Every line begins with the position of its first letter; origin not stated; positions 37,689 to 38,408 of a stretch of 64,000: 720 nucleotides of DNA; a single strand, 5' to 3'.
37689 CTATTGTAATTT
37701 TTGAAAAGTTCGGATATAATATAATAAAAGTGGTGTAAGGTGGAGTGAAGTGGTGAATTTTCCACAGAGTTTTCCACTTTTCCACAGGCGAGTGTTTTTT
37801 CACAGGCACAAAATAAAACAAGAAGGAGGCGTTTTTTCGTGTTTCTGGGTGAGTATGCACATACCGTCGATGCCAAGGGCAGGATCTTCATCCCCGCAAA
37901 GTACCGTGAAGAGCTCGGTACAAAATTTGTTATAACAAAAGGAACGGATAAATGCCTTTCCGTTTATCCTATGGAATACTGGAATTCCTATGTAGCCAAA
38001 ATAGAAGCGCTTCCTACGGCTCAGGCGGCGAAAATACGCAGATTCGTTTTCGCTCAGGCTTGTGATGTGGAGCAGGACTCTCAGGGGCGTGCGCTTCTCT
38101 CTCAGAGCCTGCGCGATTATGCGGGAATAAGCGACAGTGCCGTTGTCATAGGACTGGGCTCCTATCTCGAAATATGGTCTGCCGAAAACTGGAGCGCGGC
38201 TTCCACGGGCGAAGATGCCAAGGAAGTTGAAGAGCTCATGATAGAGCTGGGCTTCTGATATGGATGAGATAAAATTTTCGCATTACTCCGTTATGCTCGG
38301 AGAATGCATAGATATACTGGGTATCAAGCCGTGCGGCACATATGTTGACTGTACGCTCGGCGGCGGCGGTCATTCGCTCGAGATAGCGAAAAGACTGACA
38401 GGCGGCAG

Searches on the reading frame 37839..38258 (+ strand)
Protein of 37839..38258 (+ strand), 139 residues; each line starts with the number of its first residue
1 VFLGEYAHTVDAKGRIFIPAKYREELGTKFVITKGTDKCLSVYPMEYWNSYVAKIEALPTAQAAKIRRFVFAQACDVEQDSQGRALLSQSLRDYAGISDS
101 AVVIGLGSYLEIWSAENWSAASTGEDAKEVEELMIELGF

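Call 48: find_homologous_proteins(query=window:37839-38258:+, max_evalue=1e-20)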
Query window:37839-38258:+ (139 aa): 499 proteins with E <= 1e-20 among 658 candidates; the best 120 are listed.
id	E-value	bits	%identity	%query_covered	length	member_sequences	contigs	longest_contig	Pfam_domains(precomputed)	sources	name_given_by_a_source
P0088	2.9e-82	291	97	100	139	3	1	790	PF02381.24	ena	-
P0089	2.9e-82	291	96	100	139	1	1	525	PF02381.24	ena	-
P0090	1.0e-78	280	91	100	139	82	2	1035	PF02381.24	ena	-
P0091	6.7e-76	271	89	100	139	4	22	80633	PF02381.24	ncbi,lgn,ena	-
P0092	4.4e-58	213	71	100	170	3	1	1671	PF02381.24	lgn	-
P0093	1.5e-55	205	67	99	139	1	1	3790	PF02381.24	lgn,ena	-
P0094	2.1e-54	201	67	99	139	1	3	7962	PF02381.24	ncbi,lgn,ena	-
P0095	7.0e-54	199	95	68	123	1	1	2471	PF02381.24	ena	-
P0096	8.5e-54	199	65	99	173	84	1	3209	PF02381.24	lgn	-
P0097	2.1e-53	198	63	100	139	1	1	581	PF02381.24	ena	-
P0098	9.4e-53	196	64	99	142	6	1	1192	PF02381.24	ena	-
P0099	2.4e-52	194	65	99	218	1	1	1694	PF02381.24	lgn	-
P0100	2.0e-51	191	62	100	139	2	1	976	PF02381.24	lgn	-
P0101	3.5e-51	191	62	99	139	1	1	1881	PF02381.24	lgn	-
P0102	7.4e-51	190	62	100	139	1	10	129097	PF02381.24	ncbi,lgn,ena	-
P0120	4.2e-46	174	58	100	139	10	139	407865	PF02381.24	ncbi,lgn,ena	-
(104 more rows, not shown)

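Call 49: find_encoding_contigs(protein=P0091, flank=1000, max_places=1)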
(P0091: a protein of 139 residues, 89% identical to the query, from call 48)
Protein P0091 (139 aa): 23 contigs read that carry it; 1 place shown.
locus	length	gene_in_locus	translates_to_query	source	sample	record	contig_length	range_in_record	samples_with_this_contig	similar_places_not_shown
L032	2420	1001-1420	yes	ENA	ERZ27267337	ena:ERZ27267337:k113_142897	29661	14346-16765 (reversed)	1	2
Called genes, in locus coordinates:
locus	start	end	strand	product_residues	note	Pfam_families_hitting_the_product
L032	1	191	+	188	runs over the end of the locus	PF03602:Cons_hypoth95, PF02086:MethyltransfD12 (faint), PF05175:MTS (weak), PF13649:Methyltransf_25 (weak)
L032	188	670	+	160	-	PF01467:CTP_transf_like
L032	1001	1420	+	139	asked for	PF02381:MraZ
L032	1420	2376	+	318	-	PF01795:Methyltransf_5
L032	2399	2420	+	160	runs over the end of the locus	-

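Call 50: find_encoding_contigs(protein=P0094, flank=1000, max_places=1)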
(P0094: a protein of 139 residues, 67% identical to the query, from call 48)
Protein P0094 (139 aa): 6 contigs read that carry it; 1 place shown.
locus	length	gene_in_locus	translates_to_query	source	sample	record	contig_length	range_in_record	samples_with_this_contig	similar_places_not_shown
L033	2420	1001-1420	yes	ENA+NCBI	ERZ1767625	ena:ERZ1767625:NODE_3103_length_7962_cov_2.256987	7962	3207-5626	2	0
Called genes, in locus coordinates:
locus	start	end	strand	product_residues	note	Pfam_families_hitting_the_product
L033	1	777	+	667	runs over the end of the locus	-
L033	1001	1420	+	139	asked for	PF02381:MraZ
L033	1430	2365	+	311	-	PF01795:Methyltransf_5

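Call 51: find_encoding_contigs(protein=P0102, flank=1000, max_places=1)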
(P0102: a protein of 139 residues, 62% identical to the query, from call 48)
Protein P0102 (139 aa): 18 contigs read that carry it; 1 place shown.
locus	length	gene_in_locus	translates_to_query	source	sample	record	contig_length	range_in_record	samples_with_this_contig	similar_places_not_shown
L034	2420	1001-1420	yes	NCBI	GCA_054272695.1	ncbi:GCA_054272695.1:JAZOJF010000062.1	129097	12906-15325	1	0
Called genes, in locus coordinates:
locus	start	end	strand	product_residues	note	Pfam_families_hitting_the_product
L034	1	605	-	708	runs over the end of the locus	PF00933:Glyco_hydro_3, PF01915:Glyco_hydro_3_C, PF14310:Fn3-like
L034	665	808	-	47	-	-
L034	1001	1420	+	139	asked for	PF02381:MraZ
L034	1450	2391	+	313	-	PF01795:Methyltransf_5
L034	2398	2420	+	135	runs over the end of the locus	-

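Call 52: find_encoding_contigs(protein=P0120, flank=1000, max_places=1)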
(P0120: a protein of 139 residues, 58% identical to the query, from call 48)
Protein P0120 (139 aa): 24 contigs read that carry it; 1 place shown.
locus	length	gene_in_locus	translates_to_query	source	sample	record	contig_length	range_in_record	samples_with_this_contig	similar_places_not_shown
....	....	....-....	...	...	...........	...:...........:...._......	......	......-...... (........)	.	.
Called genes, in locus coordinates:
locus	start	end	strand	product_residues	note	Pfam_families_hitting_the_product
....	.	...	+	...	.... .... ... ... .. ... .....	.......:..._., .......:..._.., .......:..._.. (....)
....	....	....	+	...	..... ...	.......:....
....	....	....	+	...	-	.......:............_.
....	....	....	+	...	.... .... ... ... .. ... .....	-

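Call 62: search_protein_families(library=ncbifam, proteins=[window:37839-38258:+], max_evalue=0.001)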
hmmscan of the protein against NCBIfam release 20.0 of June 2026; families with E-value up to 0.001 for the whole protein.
window:37839-38258:+ (139 aa): 7 families
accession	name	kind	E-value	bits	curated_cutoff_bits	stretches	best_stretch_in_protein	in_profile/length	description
TIGR00242.1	TIGR00242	equivalog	4.3e-35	120.8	98.35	1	1-123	1-126/144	division/cell wall cluster transcriptional repressor MraZ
NF001476.0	PRK00326.2-2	equivalog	4.3e-27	94.7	162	1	1-126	4-143/163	division/cell wall cluster transcriptional repressor MraZ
NF001482.0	PRK00326.3-4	equivalog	1.4e-24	86.7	168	1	1-130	1-148/160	division/cell wall cluster transcriptional repressor MraZ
NF001477.0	PRK00326.2-4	equivalog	1e-18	67.7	162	1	1-121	3-130/155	division/cell wall cluster transcriptional repressor MraZ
NF001483.0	PRK00326.3-5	equivalog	3.7e-15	56.5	239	1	2-134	3-145/155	division/cell wall cluster transcriptional repressor MraZ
NF001475.0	PRK00326.2-1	equivalog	1.5e-13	50.9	257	1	1-119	3-128/149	division/cell wall cluster transcriptional repressor MraZ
TIGR01439.1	lp_hng_hel_AbrB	domain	1.5e-05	24.6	28.3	1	9-29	3-23/44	transcriptional regulator, AbrB family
